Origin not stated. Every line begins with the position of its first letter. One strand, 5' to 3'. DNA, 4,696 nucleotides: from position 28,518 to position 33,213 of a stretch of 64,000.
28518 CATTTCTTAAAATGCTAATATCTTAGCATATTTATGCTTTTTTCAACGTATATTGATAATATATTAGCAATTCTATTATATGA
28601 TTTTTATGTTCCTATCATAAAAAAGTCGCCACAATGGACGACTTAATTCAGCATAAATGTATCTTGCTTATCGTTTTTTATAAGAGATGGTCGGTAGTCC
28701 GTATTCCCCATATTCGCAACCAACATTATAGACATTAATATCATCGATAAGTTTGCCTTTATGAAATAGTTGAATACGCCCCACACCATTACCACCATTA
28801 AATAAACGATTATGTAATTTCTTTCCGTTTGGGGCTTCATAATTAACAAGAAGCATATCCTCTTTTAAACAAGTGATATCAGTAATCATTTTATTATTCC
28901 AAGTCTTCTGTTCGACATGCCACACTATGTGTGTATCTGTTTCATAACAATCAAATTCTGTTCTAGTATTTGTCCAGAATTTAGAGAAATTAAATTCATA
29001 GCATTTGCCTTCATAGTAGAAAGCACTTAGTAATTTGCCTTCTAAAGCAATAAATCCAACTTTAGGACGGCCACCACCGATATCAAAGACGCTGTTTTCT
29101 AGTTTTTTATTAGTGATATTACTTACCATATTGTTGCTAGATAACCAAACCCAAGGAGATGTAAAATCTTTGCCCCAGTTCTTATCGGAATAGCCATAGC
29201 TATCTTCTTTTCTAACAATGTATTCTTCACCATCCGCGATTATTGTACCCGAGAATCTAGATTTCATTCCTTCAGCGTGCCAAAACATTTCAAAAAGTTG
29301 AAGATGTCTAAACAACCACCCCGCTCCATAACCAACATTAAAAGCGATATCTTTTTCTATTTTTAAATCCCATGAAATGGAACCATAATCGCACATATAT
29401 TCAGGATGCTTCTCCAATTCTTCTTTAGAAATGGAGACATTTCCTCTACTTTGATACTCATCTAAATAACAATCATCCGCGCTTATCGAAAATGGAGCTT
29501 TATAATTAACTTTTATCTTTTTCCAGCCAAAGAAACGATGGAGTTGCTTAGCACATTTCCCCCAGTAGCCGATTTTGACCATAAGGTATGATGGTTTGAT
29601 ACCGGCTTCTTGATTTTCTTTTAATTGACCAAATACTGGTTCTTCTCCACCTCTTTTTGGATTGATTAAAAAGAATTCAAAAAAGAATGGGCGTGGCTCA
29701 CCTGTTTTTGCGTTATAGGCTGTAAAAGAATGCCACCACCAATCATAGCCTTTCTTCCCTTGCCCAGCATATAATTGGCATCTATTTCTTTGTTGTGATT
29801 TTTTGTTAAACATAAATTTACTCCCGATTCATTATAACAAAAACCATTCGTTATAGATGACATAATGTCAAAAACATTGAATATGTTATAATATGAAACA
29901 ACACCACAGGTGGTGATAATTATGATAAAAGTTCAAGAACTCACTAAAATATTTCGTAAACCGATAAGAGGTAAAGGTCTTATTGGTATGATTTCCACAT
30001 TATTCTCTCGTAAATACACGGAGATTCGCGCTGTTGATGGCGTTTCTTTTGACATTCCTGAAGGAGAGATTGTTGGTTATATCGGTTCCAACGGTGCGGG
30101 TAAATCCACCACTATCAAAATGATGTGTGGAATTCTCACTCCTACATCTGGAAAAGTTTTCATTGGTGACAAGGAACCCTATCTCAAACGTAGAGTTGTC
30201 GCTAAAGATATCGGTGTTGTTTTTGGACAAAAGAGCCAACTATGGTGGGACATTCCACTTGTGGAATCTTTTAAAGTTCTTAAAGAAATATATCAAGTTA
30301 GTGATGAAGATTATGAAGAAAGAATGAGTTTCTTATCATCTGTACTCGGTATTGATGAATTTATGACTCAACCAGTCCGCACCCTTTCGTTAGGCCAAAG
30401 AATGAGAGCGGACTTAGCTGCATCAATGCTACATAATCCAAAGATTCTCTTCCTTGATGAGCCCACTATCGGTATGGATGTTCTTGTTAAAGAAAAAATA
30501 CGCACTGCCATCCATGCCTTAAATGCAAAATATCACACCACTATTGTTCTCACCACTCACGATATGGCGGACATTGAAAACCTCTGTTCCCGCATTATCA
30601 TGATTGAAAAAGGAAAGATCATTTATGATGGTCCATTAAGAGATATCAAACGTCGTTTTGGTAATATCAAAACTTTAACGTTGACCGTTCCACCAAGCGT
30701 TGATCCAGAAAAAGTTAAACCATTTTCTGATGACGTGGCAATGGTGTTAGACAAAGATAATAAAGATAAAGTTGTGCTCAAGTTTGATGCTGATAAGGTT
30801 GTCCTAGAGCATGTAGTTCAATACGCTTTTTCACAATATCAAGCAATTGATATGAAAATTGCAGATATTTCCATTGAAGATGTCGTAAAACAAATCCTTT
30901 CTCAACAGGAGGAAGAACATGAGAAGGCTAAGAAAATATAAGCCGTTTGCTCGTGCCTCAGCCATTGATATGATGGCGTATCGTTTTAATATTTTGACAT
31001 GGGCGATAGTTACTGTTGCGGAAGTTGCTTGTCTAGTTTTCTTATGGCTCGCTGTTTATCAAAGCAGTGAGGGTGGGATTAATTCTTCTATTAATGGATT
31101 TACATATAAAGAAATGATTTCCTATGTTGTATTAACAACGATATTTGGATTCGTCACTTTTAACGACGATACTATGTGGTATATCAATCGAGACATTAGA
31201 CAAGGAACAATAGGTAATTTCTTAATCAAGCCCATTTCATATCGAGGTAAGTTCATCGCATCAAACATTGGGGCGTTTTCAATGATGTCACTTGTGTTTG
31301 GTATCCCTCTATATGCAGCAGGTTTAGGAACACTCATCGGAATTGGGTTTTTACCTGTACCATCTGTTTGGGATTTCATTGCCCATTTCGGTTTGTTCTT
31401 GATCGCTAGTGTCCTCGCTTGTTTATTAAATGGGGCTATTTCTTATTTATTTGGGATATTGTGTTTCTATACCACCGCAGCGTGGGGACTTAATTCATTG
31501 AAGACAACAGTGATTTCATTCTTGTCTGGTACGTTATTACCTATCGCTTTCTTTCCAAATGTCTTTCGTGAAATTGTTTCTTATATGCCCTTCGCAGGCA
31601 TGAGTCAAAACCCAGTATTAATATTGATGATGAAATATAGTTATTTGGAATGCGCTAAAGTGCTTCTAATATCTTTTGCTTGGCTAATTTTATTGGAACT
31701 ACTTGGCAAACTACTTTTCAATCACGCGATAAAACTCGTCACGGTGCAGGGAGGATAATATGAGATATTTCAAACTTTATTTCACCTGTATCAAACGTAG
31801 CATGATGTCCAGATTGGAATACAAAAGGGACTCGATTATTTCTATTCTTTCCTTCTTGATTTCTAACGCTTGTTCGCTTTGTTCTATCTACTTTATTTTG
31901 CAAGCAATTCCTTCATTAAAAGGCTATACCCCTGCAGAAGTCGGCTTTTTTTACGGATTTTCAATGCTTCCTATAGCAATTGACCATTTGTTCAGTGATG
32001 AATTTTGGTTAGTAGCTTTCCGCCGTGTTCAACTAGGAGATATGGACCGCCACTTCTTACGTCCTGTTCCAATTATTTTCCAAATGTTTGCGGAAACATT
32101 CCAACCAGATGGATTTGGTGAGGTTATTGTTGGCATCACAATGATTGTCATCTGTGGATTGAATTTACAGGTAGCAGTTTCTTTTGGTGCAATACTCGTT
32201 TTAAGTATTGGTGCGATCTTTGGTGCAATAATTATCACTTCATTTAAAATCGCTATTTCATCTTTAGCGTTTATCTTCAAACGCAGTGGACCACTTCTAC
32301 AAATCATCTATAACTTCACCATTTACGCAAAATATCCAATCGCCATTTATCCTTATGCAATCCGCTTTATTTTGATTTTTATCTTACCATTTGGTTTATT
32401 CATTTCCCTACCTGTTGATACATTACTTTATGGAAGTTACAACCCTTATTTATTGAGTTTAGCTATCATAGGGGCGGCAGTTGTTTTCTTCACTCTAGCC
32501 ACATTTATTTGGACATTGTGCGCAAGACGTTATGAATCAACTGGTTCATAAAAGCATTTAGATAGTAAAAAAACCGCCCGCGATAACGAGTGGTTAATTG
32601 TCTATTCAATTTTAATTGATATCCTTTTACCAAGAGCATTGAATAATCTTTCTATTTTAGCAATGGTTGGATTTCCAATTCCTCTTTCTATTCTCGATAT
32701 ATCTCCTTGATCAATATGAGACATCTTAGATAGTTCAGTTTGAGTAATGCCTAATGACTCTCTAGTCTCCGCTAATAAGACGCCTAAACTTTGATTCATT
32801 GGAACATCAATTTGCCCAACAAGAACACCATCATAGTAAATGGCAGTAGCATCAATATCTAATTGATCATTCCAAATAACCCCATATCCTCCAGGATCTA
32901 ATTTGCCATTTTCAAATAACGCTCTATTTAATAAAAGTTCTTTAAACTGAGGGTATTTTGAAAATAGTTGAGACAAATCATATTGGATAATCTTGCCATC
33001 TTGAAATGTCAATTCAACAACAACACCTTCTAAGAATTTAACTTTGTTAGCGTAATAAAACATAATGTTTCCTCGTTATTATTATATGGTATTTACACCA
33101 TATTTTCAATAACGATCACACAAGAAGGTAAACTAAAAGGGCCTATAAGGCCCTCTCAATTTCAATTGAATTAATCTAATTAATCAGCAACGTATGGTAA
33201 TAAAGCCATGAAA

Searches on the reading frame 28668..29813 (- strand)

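Call 65: search_protein_families(library=pfam, proteins=[window:28668-29813:-], max_evalue=0.00001)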
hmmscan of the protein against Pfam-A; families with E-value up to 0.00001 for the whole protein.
window:28668-29813:- (381 aa): 1 family
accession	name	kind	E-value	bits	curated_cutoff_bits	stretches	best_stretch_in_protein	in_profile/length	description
PF14249.11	Tocopherol_cycl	-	8.1e-09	35.4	26.6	1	164-276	146-248/335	Tocopherol cyclase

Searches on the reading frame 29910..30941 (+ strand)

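Call 65: search_protein_families(library=pfam, proteins=[window:29910-30941:+], max_evalue=0.00001)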
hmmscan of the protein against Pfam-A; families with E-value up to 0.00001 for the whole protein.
window:29910-30941:+ (343 aa): 2 families
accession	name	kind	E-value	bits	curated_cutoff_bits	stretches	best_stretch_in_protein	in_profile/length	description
PF00005.33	ABC_tran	-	9.3e-28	98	25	1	43-186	2-136/137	ABC transporter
PF13304.12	AAA_21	-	8.6e-08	33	27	0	155-219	234-300/304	AAA domain, putative AbiEii toxin, Type IV TA system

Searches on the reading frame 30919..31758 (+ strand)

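Call 66: search_protein_families(library=pfam, proteins=[window:30919-31758:+], max_evalue=0.00001)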
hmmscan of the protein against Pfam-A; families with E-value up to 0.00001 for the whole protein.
window:30919-31758:+ (279 aa): 1 family
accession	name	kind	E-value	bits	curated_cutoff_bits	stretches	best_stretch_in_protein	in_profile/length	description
PF06182.17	ABC2_membrane_6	-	1e-16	61.9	22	1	37-275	5-226/229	ABC-2 family transporter protein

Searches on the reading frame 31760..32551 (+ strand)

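Call 66: search_protein_families(library=pfam, proteins=[window:31760-32551:+], max_evalue=0.00001)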
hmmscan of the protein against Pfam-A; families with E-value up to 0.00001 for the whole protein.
window:31760-32551:+ (263 aa): 1 family
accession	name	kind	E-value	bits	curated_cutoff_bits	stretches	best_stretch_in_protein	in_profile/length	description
PF06182.17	ABC2_membrane_6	-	8.6e-45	153.7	22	1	34-262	2-229/229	ABC-2 family transporter protein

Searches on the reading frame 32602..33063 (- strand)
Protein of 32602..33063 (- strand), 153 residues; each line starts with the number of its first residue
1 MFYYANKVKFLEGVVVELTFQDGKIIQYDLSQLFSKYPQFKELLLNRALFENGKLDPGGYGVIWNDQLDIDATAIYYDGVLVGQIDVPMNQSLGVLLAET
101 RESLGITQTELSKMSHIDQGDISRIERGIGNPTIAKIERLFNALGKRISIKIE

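Call 66: search_protein_families(library=pfam, proteins=[window:32602-33063:-], max_evalue=0.00001)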
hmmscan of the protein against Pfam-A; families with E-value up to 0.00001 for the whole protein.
window:32602-33063:- (153 aa): 4 families
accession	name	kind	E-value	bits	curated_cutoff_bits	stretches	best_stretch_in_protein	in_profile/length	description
PF01381.28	HTH_3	-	6e-12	45.9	23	1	97-148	1-52/55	Helix-turn-helix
PF10387.14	DUF2442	-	5.7e-11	42.9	23.9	1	7-77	3-68/72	Protein of unknown function (DUF2442)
PF13560.12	HTH_31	-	6.7e-09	36.4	27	1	93-145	2-55/64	Helix-turn-helix domain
PF13744.12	HTH_37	-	4.4e-06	26.8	27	1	93-153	19-80/80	Helix-turn-helix domain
